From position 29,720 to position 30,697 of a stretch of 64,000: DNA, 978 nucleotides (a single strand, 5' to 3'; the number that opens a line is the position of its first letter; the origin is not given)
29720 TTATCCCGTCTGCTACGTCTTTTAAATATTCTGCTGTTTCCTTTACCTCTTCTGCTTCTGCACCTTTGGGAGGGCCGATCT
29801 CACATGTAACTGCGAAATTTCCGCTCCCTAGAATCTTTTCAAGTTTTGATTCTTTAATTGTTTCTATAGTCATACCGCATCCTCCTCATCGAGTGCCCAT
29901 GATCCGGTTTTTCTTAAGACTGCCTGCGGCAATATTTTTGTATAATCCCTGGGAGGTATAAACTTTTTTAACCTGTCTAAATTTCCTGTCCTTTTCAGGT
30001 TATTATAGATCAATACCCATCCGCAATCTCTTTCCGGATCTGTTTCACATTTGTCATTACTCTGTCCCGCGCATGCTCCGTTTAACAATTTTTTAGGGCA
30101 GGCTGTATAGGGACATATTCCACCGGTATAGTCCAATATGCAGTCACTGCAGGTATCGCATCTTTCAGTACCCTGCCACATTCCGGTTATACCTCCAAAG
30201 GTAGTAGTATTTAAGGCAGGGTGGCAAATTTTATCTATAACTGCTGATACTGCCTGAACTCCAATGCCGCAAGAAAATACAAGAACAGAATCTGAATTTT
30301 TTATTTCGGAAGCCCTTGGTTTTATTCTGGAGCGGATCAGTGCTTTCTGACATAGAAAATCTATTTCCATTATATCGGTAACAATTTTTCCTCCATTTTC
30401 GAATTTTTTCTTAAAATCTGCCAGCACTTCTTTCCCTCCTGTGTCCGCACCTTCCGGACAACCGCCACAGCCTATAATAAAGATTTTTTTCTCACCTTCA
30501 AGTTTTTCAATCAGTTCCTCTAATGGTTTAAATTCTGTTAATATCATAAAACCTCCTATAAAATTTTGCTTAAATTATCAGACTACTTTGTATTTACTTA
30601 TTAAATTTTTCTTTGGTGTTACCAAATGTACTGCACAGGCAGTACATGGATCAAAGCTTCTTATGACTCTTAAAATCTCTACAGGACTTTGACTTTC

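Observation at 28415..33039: Compact operon coupling a cytoplasmic [NiFe]-hydrogenase directly to MetV-MetF: candidate H2:methylene-THF oxidoreductase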

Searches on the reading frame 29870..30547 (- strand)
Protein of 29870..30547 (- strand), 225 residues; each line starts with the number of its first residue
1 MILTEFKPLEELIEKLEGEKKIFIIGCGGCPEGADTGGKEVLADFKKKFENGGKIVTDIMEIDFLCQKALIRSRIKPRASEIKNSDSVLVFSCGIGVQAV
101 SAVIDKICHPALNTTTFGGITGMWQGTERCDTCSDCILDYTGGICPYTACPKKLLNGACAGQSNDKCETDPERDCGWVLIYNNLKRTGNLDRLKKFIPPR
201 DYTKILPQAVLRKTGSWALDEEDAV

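Call 3: search_protein_families(library=pfam, proteins=[window:29870-30547:-], max_evalue=0.01)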
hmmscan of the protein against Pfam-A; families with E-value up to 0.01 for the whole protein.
window:29870-30547:- (225 aa): 1 family
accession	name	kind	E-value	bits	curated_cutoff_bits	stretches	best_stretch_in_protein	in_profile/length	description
PF12225.13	DUF5981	-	2.7e-31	107.6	23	1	110-202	2-94/95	Methylene-tetrahydrofolate reductase C terminal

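Call 4: search_protein_families(library=ncbifam, proteins=[window:29870-30547:-], max_evalue=0.01)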
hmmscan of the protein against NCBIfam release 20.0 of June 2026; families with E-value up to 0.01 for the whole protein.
window:29870-30547:- (225 aa): 0 families

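Call 35: search_solved_structures(query=window:29870-30547:-, max_evalue=1, show_alignments=2)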
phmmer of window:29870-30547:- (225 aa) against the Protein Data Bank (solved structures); distinct sequences matched with E-value up to 1: 6.
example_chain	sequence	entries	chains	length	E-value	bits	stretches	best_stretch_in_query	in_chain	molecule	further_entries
7ncv_A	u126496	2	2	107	0.18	14.6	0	128-166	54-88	Glutaredoxin, CPYC type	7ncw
5f33_A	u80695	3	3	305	0.51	13.1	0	11-205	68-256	Quinolinate synthase A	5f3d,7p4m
6g74_A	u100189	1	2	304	0.52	13.1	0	11-205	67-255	Quinolinate synthase A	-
5lqm_A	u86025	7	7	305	0.53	13.1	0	11-205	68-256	Quinolinate synthase A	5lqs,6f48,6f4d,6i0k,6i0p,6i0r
4p3x_A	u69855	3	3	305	0.53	13.1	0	11-205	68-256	Quinolinate synthase A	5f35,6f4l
7p4q_A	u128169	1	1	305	0.55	13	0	11-205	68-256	Quinolinate synthase A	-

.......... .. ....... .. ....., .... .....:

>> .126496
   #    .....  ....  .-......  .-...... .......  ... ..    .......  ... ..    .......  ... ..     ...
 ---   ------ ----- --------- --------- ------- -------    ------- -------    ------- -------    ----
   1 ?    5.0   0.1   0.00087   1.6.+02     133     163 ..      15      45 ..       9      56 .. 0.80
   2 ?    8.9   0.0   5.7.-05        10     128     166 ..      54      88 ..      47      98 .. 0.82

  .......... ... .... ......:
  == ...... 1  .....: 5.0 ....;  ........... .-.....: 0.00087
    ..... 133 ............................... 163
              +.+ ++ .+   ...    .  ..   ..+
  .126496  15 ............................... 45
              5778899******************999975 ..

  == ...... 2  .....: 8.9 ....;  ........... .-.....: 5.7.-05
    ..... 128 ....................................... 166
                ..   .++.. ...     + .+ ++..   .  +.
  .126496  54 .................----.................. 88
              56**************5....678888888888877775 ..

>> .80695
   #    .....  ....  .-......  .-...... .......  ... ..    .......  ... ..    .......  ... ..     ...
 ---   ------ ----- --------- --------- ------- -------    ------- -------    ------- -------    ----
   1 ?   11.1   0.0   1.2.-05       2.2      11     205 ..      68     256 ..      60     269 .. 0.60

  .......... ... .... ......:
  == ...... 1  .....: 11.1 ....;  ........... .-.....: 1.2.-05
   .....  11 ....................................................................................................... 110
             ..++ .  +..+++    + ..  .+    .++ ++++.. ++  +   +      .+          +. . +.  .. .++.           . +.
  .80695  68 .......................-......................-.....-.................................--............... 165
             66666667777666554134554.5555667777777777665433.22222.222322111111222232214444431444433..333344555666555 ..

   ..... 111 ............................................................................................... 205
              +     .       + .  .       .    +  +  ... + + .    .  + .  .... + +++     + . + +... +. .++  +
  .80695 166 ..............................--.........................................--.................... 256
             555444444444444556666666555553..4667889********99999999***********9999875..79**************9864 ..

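Call 58: find_homologous_proteins(query=window:29870-30547:-, max_evalue=0.00001)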
Query window:29870-30547:- (225 aa): 987 proteins with E <= 0.00001 among 1248 candidates; the best 120 are listed.
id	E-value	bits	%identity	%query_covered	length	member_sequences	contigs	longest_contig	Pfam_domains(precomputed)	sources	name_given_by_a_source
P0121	8.7e-138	476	90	100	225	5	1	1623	PF12225.14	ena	-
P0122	7.5e-135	466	89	100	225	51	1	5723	PF12225.14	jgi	-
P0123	1.8e-124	432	83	100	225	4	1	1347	PF12225.14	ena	-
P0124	2.1e-122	425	80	100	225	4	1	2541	PF12225.14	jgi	-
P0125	3.4e-122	425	81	100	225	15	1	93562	PF12225.14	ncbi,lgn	-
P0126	3.3e-121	421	81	100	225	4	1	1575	PF12225.14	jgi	jgi:hypothetical protein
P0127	8.7e-121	420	77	100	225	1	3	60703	PF12225.14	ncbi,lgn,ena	-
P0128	3.7e-120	418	80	100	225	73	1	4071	PF12225.14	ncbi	-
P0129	1.4e-119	416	76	100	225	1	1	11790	PF12225.14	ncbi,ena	-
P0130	1.4e-119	416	76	100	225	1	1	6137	PF12225.14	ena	-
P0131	5.8e-119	414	78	100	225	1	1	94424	PF12225.14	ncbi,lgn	-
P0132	7.1e-119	414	79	100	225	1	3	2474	PF12225.14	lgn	-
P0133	7.2e-119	414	79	100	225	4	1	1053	PF12225.14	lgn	-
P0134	5.6e-118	411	80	100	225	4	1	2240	PF12225.14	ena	-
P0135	5.7e-118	411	78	100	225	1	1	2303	PF12225.14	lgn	-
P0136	1.2e-116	406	75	100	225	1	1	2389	PF12225.14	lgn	-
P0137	2.4e-116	405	75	100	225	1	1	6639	PF12225.14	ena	-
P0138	4.4e-116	405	75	100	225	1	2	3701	PF12225.14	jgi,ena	-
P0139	4.6e-116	404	75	100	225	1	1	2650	PF12225.14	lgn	-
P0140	5.0e-116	404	75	100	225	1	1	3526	PF12225.14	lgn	-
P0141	9.6e-116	403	77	100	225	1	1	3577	PF12225.14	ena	-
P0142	1.8e-115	403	77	100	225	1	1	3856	PF12225.14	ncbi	-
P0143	4.8e-115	401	77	99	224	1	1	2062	PF12225.14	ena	-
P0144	5.4e-115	401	75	100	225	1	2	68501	PF12225.14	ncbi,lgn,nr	ncbi:MAG: methylenetetrahydrofolate reductase C-terminal domain-containing protein [Actinobacteria b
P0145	7.6e-115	400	76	100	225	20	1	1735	PF12225.14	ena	-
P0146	1.4e-114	400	76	100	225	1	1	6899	PF12225.14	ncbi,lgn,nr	ncbi:MAG: methylenetetrahydrofolate reductase C-terminal domain-containing protein [Actinobacteria b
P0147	2.3e-114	399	76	100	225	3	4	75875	PF12225.14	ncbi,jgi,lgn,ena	ncbi:MAG TPA: methylenetetrahydrofolate reductase C-terminal domain-containing protein [Candidatus H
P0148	1.3e-113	396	74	100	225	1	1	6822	PF12225.14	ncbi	ncbi:MAG: methylenetetrahydrofolate reductase C-terminal domain-containing protein [Candidatus Humim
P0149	1.4e-113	396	73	100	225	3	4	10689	PF12225.14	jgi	-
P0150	2.7e-113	395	74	100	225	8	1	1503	PF12225.14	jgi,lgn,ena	-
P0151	2.3e-112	392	76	99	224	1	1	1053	PF12225.14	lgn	-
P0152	4.3e-112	391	75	100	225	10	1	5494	PF12225.14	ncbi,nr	ncbi:MAG: methylenetetrahydrofolate reductase C-terminal domain-containing protein [Actinomycetota b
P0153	6.8e-112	391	75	100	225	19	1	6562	PF12225.14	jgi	-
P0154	8.2e-112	391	72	100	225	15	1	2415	PF12225.14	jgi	-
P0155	1.3e-111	390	73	100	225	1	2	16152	PF12225.14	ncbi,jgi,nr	ncbi:MAG: 5,10-methylenetetrahydrofolate reductase [Actinobacteria bacterium]|nr:5,10-methylenetetra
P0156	1.5e-110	386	72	100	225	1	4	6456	PF12225.14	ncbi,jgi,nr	ncbi:MAG: 5,10-methylenetetrahydrofolate reductase [Actinobacteria bacterium]|nr:5,10-methylenetetra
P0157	3.9e-109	382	75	98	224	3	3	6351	PF12225.14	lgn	-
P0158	7.1e-109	381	73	99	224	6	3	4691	PF12225.14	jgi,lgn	jgi:hypothetical protein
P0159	4.5e-108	378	72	100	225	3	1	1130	PF12225.14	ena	-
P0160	2.1e-107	376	73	99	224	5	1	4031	PF12225.14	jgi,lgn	-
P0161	4.7e-107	375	73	100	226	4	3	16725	PF12225.14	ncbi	-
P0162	3.0e-106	372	71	99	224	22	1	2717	PF12225.14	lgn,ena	-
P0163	7.4e-106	371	68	100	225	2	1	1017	PF12225.14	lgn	-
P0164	9.0e-105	367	71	99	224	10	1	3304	PF12225.14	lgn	-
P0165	1.1e-104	367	71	99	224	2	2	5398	PF12225.14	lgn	-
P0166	1.6e-104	367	70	99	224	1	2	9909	PF12225.14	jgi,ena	-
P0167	5.4e-104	365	70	100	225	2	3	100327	PF12225.14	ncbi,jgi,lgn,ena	-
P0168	6.2e-104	365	69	100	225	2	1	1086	PF12225.14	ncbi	-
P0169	8.3e-104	364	68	100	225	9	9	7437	PF12225.14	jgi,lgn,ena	jgi:hypothetical protein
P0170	9.1e-103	361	70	99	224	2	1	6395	PF12225.14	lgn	-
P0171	4.2e-101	355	70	99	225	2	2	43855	PF12225.14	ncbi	ncbi:MAG: methylenetetrahydrofolate reductase C-terminal domain-containing protein [Candidatus Humim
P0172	1.9e-100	353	68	99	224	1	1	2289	PF12225.14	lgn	-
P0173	3.1e-99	349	68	99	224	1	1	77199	PF12225.14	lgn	-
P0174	1.5e-98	347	67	99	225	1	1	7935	PF12225.14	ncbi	-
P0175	1.5e-91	324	68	89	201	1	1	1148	PF12225.14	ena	-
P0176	1.0e-90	321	69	88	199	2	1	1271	PF12225.14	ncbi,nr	ncbi:MAG: methylenetetrahydrofolate reductase C-terminal domain-containing protein, partial [Actinob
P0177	2.9e-84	300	54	99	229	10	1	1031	PF12225.14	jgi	-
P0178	7.4e-84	299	54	97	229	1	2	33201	PF12225.14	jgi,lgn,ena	jgi:hypothetical protein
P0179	3.2e-83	297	54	99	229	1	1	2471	PF12225.14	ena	-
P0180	3.2e-83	297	57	98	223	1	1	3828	PF12225.14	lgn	-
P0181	1.5e-82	295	54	99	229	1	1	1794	PF12225.14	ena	-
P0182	1.6e-82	295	55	99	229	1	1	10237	PF12225.14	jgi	-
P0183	1.7e-82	295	54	100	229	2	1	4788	PF12225.14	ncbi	ncbi:MAG: methylenetetrahydrofolate reductase C-terminal domain-containing protein [Chloroflexota ba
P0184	1.9e-82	294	54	97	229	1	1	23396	PF12225.14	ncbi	-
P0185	2.3e-82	294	55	99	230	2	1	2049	PF12225.14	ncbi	-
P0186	4.1e-82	293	54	99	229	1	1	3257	PF12225.14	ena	-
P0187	4.9e-82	293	54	99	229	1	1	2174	PF12225.14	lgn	-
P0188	5.0e-82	293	54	99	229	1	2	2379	PF12225.14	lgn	-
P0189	5.1e-82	293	54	99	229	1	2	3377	PF12225.14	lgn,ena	-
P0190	6.4e-82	293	54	99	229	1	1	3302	PF12225.14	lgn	-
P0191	8.4e-82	292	54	99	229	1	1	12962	PF12225.14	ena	-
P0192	9.0e-82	292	54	99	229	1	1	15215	PF12225.14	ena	-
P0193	9.0e-82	292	54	99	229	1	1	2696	PF12225.14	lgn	-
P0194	1.2e-81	292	54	99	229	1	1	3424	PF12225.14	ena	-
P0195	1.2e-81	292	53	99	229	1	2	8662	PF12225.14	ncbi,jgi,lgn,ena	-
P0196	1.7e-81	291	53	99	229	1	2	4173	PF12225.14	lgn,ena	-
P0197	2.3e-81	291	54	99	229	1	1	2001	PF12225.14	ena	-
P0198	3.5e-81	290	54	99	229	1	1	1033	PF12225.14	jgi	-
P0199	3.8e-81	290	53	99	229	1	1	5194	PF12225.14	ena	-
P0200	4.0e-81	290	54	98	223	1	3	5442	PF12225.14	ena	-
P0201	4.6e-81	290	54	99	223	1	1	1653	PF12225.14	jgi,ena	-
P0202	6.9e-81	289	55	99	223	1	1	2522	PF12225.14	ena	-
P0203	8.1e-81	289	53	100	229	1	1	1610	PF12225.14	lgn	-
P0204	1.4e-80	288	54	99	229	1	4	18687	PF12225.14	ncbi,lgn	ncbi:MAG: methylenetetrahydrofolate reductase C-terminal domain-containing protein [Dehalococcoidia 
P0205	2.3e-80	288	54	98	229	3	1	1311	PF12225.14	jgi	-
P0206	2.8e-80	287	54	99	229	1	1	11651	PF12225.14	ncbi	ncbi:methylenetetrahydrofolate reductase C-terminal domain-containing protein [Chloroflexota bacteri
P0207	3.8e-80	287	51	99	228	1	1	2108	PF12225.14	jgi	jgi:hypothetical protein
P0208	3.9e-80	287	54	98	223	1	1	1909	PF12225.14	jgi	jgi:hypothetical protein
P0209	4.0e-80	287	52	98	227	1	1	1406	PF12225.14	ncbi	-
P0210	4.2e-80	287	53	100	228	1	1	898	PF12225.14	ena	-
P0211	4.2e-80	287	55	98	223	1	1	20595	PF12225.14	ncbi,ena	-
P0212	4.7e-80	287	54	98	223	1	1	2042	PF12225.14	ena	-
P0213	5.0e-80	287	51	99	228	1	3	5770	PF12225.14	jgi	jgi:hypothetical protein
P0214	1.0e-79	285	54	98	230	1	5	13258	PF12225.14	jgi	jgi:hypothetical protein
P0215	1.1e-79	285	53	99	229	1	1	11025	PF12225.14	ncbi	-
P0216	1.5e-79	285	53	99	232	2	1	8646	PF12225.14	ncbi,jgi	-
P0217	1.5e-79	285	54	98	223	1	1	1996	PF12225.14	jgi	jgi:hypothetical protein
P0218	3.0e-79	284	54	98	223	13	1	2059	PF12225.14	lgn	-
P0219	3.3e-79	284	53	98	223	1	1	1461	PF12225.14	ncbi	-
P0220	3.3e-79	284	53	99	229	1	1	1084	PF12225.14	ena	-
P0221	3.4e-79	284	52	99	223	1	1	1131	PF12225.14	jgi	-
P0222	3.6e-79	284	53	98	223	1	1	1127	PF12225.14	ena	-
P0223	3.8e-79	284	55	98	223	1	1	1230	PF12225.14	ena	-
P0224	4.2e-79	283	55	98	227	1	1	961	PF12225.14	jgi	-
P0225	5.0e-79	283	54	98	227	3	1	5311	PF12225.14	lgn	-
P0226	5.3e-79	283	53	98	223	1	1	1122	PF12225.14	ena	-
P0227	6.3e-79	283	53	98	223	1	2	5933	PF12225.14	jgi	jgi:hypothetical protein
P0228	7.2e-79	283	54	96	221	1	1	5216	PF12225.14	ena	-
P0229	7.7e-79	283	53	98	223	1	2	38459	PF12225.14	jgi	jgi:hypothetical protein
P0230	8.2e-79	283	53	99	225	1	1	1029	PF12225.14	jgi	jgi:hypothetical protein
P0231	8.5e-79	282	53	98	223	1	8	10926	PF12225.14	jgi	jgi:hypothetical protein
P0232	8.5e-79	282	54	99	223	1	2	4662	PF12225.14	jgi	jgi:hypothetical protein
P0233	9.4e-79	282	53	98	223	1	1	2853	PF12225.14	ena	-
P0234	9.6e-79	282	52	99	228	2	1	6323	PF12225.14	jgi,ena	-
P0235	1.0e-78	282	52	98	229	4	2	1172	PF12225.14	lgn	-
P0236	1.1e-78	282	53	98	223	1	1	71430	PF12225.14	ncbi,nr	ncbi:MAG TPA: 5,10-methylenetetrahydrofolate reductase [Dehalococcoidia bacterium]|nr:5,10-methylene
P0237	1.2e-78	282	54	99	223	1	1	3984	PF12225.14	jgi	jgi:hypothetical protein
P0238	1.2e-78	282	52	98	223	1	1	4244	PF12225.14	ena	-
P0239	1.3e-78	282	52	98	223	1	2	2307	PF12225.14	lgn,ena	-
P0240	1.4e-78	282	52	98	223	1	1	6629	PF12225.14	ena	-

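Call 59: find_encoding_contigs(protein=P0147, flank=10000, max_places=3)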
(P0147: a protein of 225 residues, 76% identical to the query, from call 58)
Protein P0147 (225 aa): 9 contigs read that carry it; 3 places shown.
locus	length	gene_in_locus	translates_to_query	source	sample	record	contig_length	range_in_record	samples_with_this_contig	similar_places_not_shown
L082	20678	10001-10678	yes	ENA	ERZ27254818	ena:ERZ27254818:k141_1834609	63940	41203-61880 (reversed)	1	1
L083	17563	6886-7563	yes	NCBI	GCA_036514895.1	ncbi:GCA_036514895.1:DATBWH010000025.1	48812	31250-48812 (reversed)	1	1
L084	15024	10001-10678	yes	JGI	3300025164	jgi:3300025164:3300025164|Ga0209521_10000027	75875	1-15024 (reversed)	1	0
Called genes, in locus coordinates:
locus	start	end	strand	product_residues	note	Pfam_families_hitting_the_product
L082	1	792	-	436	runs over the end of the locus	PF12832:MFS_1_like, PF07690:MFS_1, PF00083:Sugar_tr (faint), PF07690:MFS_1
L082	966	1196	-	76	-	-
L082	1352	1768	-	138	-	PF13248:Zn_ribbon_3 (faint), PF13828:DUF4190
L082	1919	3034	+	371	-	PF13421:Band_7_1, PF01145:Band_7 (weak), PF13248:Zn_ribbon_3 (faint), PF12773:DZR, PF13240:Zn_Ribbon_1 (weak), PF24460:DUF7575 (faint), PF13240:Zn_Ribbon_1 (weak)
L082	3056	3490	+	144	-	PF04519:Bactofilin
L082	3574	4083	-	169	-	PF04519:Bactofilin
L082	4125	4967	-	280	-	PF01656:CbiA, PF02374:ArsA_ATPase, PF10609:ParA (weak), PF13614:AAA_31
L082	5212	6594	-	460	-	PF01139:RtcB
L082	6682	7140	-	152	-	PF01951:Archease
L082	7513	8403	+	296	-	PF01058:Oxidored_q6, PF14720:NiFe_hyd_SSU_C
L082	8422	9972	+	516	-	PF27537:HoxH, PF00374:NiFeSe_Hases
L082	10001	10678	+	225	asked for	PF12225:DUF5981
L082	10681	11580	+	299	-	PF02219:MTHFR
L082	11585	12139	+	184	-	PF01750:HycI (faint)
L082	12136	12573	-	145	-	PF01161:PBP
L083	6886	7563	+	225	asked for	PF12225:DUF5981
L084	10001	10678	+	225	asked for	PF12225:DUF5981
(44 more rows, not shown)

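Call 60: list_cluster_members(proteins=[P0147, P0148, P0171, P0144, window:29870-30547:-])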
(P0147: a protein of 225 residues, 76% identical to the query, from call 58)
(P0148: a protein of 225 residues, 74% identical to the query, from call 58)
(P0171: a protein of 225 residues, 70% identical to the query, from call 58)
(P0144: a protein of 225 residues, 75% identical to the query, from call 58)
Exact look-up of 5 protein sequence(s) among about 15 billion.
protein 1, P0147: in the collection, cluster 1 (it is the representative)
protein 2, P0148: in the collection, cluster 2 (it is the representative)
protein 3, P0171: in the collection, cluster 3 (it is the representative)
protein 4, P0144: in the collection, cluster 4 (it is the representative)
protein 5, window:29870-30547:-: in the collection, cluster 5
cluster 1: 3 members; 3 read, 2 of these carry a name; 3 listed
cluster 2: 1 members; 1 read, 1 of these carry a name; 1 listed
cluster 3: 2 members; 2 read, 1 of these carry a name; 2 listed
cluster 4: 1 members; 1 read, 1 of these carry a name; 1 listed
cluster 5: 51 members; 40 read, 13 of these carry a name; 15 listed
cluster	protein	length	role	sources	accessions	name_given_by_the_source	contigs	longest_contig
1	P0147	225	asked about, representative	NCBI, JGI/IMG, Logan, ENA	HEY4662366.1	MAG TPA: methylenetetrahydrofolate reductase C-terminal domain-containing protein ...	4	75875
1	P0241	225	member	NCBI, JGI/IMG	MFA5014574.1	MAG: methylenetetrahydrofolate reductase C-terminal domain-containing protein ...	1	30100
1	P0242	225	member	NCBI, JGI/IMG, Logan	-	-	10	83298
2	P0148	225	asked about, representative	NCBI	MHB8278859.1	MAG: methylenetetrahydrofolate reductase C-terminal domain-containing protein [Candidatus ...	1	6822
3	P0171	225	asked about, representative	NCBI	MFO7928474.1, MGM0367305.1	MAG: methylenetetrahydrofolate reductase C-terminal domain-containing protein [Candidatus ...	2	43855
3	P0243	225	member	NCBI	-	-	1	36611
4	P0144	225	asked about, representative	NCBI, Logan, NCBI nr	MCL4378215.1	MAG: methylenetetrahydrofolate reductase C-terminal domain-containing protein ... | methylenetetrahydrofolate reductase C-terminal domain-containing protein [Actinomycetota ...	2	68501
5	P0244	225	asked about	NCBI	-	-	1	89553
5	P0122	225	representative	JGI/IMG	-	-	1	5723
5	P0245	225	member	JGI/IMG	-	hypothetical protein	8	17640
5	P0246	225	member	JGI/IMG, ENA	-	hypothetical protein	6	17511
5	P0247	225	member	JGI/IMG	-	hypothetical protein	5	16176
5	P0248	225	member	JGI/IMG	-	hypothetical protein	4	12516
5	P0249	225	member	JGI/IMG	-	hypothetical protein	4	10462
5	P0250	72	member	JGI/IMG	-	hypothetical protein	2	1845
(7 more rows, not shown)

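Call 67: predict_structure(alignment_id=A2)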
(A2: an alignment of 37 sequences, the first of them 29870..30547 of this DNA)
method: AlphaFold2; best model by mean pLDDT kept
length: 225 residues; sequences in the alignment: 37
mean_pLDDT: 75.2   pTM: 0.75
mean pLDDT of the five models: 75.2, 74.7, 70.3, 69.9, 69.1
residues with pLDDT >= 90: 89; 70-90: 55; 50-70: 38; < 50: 43
segments of 3 or more residues with pLDDT < 50: 118-135, 146-160, 204-206, 219-221, 223-225
pLDDT, mean of each block of 10 residues (from residue 1): 82 88 94 89 96 95 92 95 97 90 94 66 36 55 53 38 65 78 90 68 54 52 49
secondary structure, 60 per line:
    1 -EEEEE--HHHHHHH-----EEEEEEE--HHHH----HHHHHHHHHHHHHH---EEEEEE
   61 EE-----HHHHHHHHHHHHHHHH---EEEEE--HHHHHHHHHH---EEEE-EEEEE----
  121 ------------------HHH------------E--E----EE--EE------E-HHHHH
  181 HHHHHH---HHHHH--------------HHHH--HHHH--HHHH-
elements in order: E2-6 H9-15 E21-27 H30-33 H38-51 E55-62 H68-83 E87-91 H94-103 E107-110 E112-116 H176-186 H190-194 H209-212 H215-218 H221-224

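Call 69: fold_search(model_id=the predicted structure, library=pdb)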
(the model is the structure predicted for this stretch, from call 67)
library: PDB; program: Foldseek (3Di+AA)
matches with E <= 10: 1389; with E <= 0.001: 0
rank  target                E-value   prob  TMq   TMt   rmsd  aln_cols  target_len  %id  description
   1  7sil_A                3.1e-03  1.00  0.31  0.10   3.5       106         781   18  Structure of positive allosteric modulator-bound active human calcium-sensing receptor (released 2022-01-19)
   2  4f8j                  3.5e-03  1.00  0.35  0.23   2.8       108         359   14  The structure of an aromatic compound transport protein from Rhodopseudomonas palustris in complex with p-coumarate (released 2012-09-26)
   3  4zpj                  3.5e-03  1.00  0.33  0.21   3.8       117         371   13  ABC transporter substrate-binding protein from Sphaerobacter thermophilus (released 2015-05-20)
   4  6n4y_D                3.9e-03  1.00  0.33  0.15   2.9        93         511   13  Metabotropic Glutamate Receptor 5 Extracellular Domain with Nb43 (released 2019-01-23)
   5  8szg_A                5.1e-03  1.00  0.31  0.10   3.6       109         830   16  Cryo-EM structure of cinacalcet-bound human calcium-sensing receptor CaSR-Gq complex in lipid nanodiscs (released 2024-02-07)
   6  7mts_B                5.4e-03  1.00  0.33  0.11   2.8        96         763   10  CryoEM Structure of mGlu2 - Gi Complex (released 2021-07-07)
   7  7m3e_B                7.9e-03  1.00  0.31  0.10   3.5       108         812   17  Asymmetric Activation of the Calcium Sensing Receptor Homodimer (released 2021-06-30)
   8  3tx6                  8.4e-03  1.00  0.35  0.22   3.0       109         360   13  The Structure of a putative ABC-transporter periplasmic component from Rhodopseudomonas palustris (released 2011-11-09)
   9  8wpu_B                8.4e-03  1.00  0.32  0.10   3.6       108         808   18  Human calcium-sensing receptor(CaSR) bound to cinacalcet in complex with Gq protein (released 2023-11-22)
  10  5k5t                  9.6e-03  1.00  0.31  0.13   3.5       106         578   18  Crystal structure of the inactive form of human calcium-sensing receptor extracellular domain (released 2016-08-03)
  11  8szg_B                1.0e-02  1.00  0.32  0.10   3.4       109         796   15  Cryo-EM structure of cinacalcet-bound human calcium-sensing receptor CaSR-Gq complex in lipid nanodiscs (released 2024-02-07)
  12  9avl_R                1.0e-02  0.99  0.30  0.09   4.0       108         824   16  Structure of human calcium-sensing receptor in complex with Gi3 protein in nanodiscs (released 2024-04-17)
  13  8wpu_A                1.1e-02  0.99  0.30  0.10   3.9       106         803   17  Human calcium-sensing receptor(CaSR) bound to cinacalcet in complex with Gq protein (released 2023-11-22)
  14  5cnj_B                1.2e-02  1.00  0.34  0.18   3.1       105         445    8  mGlur2 with glutamate analog (released 2015-09-09)
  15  3lmk_B                1.2e-02  1.00  0.32  0.17   3.2        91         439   14  Ligand Binding Domain of Metabotropoc glutamate receptor mGluR5 complexed with glutamate (released 2010-02-16)
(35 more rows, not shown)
